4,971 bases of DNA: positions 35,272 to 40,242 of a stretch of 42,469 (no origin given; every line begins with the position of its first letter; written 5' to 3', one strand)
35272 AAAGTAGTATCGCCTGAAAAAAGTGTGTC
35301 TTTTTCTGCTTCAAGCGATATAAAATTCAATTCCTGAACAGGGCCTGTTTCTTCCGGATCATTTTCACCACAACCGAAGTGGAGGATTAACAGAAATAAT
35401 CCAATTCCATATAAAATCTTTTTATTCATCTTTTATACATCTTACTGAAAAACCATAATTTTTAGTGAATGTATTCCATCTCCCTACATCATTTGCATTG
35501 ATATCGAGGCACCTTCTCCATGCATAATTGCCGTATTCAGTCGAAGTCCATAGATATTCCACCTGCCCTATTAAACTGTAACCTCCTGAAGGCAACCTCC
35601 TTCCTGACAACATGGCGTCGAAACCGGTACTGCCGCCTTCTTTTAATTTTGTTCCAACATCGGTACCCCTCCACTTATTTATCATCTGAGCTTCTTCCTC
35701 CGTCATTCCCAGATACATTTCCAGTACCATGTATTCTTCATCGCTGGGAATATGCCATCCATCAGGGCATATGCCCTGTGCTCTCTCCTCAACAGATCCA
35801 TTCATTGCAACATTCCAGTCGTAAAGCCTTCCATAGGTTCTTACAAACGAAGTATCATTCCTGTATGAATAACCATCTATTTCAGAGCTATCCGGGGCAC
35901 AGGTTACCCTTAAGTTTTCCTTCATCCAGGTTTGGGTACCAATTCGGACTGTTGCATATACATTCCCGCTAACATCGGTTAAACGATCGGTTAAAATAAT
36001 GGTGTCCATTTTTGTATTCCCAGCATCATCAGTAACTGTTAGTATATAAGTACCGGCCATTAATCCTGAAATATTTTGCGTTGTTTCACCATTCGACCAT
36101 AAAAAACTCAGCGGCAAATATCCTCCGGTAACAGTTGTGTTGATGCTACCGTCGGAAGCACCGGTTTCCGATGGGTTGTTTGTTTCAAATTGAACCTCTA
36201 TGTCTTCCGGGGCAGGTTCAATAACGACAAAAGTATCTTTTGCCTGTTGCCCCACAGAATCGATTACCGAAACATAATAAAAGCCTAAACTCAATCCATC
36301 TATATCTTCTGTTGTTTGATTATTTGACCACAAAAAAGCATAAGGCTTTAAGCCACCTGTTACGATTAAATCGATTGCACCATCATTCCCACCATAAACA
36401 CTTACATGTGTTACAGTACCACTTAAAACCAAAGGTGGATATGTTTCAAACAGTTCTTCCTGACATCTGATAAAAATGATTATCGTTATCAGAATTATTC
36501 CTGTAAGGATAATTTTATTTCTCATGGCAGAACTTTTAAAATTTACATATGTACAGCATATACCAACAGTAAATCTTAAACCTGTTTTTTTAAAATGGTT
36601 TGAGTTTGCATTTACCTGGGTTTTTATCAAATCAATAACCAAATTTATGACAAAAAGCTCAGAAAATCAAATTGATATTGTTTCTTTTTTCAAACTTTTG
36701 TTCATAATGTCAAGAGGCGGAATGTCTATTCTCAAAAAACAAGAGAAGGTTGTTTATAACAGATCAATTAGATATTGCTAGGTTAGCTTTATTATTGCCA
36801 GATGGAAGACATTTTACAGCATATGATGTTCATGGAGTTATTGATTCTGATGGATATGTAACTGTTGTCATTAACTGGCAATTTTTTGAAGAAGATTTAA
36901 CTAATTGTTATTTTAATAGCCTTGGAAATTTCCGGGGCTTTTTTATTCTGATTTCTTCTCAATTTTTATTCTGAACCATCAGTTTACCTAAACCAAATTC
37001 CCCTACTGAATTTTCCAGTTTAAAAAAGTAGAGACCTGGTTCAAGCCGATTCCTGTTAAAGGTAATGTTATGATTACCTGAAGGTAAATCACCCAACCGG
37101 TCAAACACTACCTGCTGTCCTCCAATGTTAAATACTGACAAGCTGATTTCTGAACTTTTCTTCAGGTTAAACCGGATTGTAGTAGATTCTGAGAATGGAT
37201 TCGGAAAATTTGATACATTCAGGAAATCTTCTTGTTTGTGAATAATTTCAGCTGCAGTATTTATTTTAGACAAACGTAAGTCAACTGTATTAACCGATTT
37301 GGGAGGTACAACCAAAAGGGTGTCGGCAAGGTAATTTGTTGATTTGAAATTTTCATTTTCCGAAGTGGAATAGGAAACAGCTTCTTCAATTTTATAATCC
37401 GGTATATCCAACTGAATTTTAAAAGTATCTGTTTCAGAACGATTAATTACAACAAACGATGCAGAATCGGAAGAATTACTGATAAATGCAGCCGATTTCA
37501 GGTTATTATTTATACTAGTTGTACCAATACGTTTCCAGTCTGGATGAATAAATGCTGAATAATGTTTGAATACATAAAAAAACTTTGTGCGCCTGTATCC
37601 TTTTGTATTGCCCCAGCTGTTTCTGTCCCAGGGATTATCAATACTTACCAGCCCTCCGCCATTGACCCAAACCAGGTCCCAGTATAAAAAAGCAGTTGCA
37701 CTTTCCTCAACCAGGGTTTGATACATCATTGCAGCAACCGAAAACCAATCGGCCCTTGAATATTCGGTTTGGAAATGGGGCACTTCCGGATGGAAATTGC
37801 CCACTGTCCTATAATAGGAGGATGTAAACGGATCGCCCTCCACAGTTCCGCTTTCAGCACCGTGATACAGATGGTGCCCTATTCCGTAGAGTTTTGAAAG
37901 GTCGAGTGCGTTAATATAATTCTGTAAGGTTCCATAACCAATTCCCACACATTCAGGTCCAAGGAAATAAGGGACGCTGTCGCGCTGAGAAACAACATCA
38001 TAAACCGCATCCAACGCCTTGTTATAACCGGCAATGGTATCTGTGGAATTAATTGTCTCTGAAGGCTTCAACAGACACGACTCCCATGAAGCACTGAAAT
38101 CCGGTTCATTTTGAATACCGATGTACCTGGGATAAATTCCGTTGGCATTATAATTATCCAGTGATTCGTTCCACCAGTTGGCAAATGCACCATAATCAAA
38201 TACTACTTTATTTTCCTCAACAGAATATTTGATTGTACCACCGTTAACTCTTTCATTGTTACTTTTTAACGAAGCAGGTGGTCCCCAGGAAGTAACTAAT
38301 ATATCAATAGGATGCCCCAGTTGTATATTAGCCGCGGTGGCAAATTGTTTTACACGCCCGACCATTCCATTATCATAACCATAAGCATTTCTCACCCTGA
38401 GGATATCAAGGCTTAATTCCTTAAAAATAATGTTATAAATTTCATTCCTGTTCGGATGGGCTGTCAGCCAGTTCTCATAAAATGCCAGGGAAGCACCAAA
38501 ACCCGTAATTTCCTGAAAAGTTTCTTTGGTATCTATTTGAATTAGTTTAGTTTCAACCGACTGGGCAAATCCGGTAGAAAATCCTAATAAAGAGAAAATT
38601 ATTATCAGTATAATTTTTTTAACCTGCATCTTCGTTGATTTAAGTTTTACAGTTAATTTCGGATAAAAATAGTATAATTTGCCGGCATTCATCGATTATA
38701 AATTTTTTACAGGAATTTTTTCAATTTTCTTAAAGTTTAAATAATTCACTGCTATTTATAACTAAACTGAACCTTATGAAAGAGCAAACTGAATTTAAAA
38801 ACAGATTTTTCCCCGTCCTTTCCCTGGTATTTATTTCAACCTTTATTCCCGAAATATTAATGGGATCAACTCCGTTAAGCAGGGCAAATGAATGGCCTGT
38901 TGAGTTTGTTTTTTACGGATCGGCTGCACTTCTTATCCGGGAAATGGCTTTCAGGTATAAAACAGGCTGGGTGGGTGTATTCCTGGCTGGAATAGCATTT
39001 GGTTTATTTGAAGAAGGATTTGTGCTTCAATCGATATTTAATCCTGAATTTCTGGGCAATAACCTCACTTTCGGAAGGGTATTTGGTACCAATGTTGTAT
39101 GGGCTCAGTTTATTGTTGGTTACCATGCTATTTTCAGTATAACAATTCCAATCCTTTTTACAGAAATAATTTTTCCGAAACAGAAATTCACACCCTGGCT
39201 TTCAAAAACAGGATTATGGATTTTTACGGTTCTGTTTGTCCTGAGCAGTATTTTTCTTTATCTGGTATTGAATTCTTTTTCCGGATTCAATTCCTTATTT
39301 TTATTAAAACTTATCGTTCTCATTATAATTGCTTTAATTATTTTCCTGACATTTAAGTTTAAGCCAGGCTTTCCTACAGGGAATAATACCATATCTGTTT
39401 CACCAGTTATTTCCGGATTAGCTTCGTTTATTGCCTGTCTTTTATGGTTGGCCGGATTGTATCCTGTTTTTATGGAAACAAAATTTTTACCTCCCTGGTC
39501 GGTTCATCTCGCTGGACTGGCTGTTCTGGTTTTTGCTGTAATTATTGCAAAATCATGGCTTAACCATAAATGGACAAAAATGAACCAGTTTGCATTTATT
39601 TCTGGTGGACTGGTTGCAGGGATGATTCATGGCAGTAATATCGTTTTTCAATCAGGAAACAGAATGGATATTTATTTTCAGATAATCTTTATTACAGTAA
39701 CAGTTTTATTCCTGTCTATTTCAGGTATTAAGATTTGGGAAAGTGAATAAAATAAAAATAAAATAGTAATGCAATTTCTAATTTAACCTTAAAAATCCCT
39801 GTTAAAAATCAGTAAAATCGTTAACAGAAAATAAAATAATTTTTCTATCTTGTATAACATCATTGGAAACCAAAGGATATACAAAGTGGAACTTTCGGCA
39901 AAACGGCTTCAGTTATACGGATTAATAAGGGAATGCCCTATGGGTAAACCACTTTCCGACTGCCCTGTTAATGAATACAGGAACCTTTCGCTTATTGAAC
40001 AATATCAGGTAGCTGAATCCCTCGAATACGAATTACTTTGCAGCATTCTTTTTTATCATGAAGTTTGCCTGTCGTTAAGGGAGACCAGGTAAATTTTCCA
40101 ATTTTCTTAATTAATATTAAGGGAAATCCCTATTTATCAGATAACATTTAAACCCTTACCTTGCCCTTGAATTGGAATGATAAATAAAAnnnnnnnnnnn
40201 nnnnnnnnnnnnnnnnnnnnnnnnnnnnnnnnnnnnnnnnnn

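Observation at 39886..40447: Tandem divergent paralogues encoding small CCHC-pattern proteins that I cannot assign to any family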

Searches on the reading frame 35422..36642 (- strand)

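Call 15: search_protein_families(library=pfam, proteins=[window:35422-36642:-], max_evalue=0.001)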
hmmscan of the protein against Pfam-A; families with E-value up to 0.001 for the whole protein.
window:35422-36642:- (406 aa): 3 families
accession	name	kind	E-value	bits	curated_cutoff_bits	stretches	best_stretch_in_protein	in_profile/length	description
PF09603.15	Fib_succ_major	-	1.2e-35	123.9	33.9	1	232-404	1-187/187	Fibrobacter succinogenes major domain (Fib_succ_major)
PF13573.12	SprB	-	5.2e-13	48.8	28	2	76-110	3-37/37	SprB repeat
PF18962.6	Por_Secre_tail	-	0.00029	21.5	27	0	182-211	41-70/75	Secretion system C-terminal sorting domain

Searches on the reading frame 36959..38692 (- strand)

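Call 15: search_protein_families(library=pfam, proteins=[window:36959-38692:-], max_evalue=0.001)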
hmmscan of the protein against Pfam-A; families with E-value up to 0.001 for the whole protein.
window:36959-38692:- (577 aa): 1 family
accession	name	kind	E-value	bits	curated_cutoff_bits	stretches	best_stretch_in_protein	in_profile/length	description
PF18962.6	Por_Secre_tail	-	1.5e-09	38.4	27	1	496-566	2-69/75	Secretion system C-terminal sorting domain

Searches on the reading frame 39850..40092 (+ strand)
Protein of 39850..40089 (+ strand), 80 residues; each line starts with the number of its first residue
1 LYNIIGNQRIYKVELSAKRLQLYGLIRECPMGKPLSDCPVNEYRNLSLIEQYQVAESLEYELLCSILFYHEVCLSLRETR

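Call 4: search_protein_families(library=pfam, proteins=[window:39886-40089:+], max_evalue=10)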
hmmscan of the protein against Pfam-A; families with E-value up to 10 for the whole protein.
seq(68 aa): 0 families

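Call 5: search_protein_families(library=ncbifam, proteins=[window:39886-40089:+], max_evalue=10)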
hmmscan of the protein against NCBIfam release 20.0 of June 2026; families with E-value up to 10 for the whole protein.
seq(68 aa): 0 families

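Call 8: find_homologous_proteins(query=window:39850-40089:+, max_evalue=0.01)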
Query seq(80 aa) (80 aa): 1 proteins with E <= 0.01 among 2 candidates.
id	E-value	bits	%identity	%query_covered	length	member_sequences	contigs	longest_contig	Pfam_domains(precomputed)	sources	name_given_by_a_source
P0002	1.1e-34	136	100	80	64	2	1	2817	-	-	-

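Call 13: search_protein_families(library=phrogs, proteins=[window:39886-40089:+], max_evalue=10)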
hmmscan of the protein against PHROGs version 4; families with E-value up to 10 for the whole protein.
seq(68 aa): 0 families

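Call 75: predict_structure(alignment_id=A6)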
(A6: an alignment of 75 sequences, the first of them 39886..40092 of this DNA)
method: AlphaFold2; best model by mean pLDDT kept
length: 68 residues; sequences in the alignment: 75
mean_pLDDT: 96.0   pTM: 0.81
mean pLDDT of the five models: 96.0, 95.9, 94.8, 94.7, 93.7
residues with pLDDT >= 90: 66; 70-90: 2; 50-70: 0; < 50: 0
segments of 3 or more residues with pLDDT < 50: none
pLDDT, mean of each block of 10 residues (from residue 1): 95 97 96 97 97 97 92
secondary structure, 60 per line:
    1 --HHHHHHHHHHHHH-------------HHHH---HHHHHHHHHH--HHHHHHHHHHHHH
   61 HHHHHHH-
elements in order: H3-15 H29-32 H36-45 H48-67
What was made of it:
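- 39886..40092 (+): orfA: 68-aa member of the Cys3His small-protein family (GTG start, stop included). AF2 pLDDT 96, pTM 0.81, four helices (call 75).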

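Call 78: fold_search(model_id=the predicted structure, library=pdb)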
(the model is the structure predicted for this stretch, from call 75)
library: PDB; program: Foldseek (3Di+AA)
matches with E <= 10: 17; with E <= 0.001: 0
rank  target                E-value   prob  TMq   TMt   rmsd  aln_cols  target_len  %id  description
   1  6h7a_A                3.8e+00  0.08  0.36  0.32  10.6        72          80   12  Structure of Leishmania PABP1 (domain J). (released 2018-12-12)
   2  5d92_B                5.2e+00  0.03  0.26  0.08  10.7        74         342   15  Structure of a phosphatidylinositolphosphate (PIP) synthase from Renibacterium Salmoninarum (released 2015-11-04)
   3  9qf4_BX               6.2e+00  0.02  0.23  0.15   6.3        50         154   24  Structure of P. furiosus 70S ribosome grown at 95 degC (released 2025-11-05)
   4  6h7b_C                6.6e+00  0.03  0.27  0.25  10.3        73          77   15  Structure of Leishmania PABP1 (domain J) complexed with a peptide containing the PAM2 motif of eIF4E4. (released 2018-12-12)
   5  1esn_B                7.1e+00  0.03  0.28  0.09   7.6        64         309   26  STRUCTURAL BASIS FOR THE FEEDBACK REGULATION OF ESCHERICHIA COLI PANTOTHENATE KINASE BY COENZYME A (released 2000-11-17)
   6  7pze_B                7.5e+00  0.05  0.34  0.36   9.3        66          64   14  MademoiseLLE domain 2 of Rrm4 from Ustilago maydis (released 2022-06-15)
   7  5hf6_B                7.5e+00  0.03  0.25  0.05   7.8        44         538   20  Crystal structure of human acetylcholinesterase in complex with paraoxon in the aged state (released 2016-06-22)
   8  4pog_G                7.5e+00  0.02  0.24  0.09  10.0        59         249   10  MCM-ssDNA co-crystal structure (released 2014-04-09)
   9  9nkp_A                8.0e+00  0.05  0.33  0.36   5.7        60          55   13  Coevolved affibody pair A5B5 (released 2026-02-04)
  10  5n08_A                8.0e+00  0.04  0.25  0.14   7.2        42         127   14  Structure of the apo form of the NO response regulator NsrR (released 2017-04-26)
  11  6nth_A                8.6e+00  0.03  0.24  0.05   7.9        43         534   21  Crystal Structure of Recombinant Human Acetylcholinesterase Inhibited by (S) Stereoisomer of A-232 (released 2020-07-01)
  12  1on1_A                9.7e+00  0.09  0.45  0.26   3.2        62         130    8  Bacillus Subtilis Manganese Transport Regulator (Mntr) Bound To Manganese, AB Conformation. (released 2003-07-15)
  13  3r61_A                9.7e+00  0.08  0.41  0.25   3.3        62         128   10  Structure of the MntR Co2+ Complex (released 2012-04-11)
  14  9o19_W                9.7e+00  0.03  0.33  0.15  13.3        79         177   15  Pseudomonas aeruginosa ATPase State1 (released 2025-12-10)
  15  8d0z_B                9.7e+00  0.02  0.25  0.04  10.8        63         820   14  S728-1157 IgG in complex with SARS-CoV-2-6P-Mut7 Spike protein (focused refinement) (released 2023-03-22)
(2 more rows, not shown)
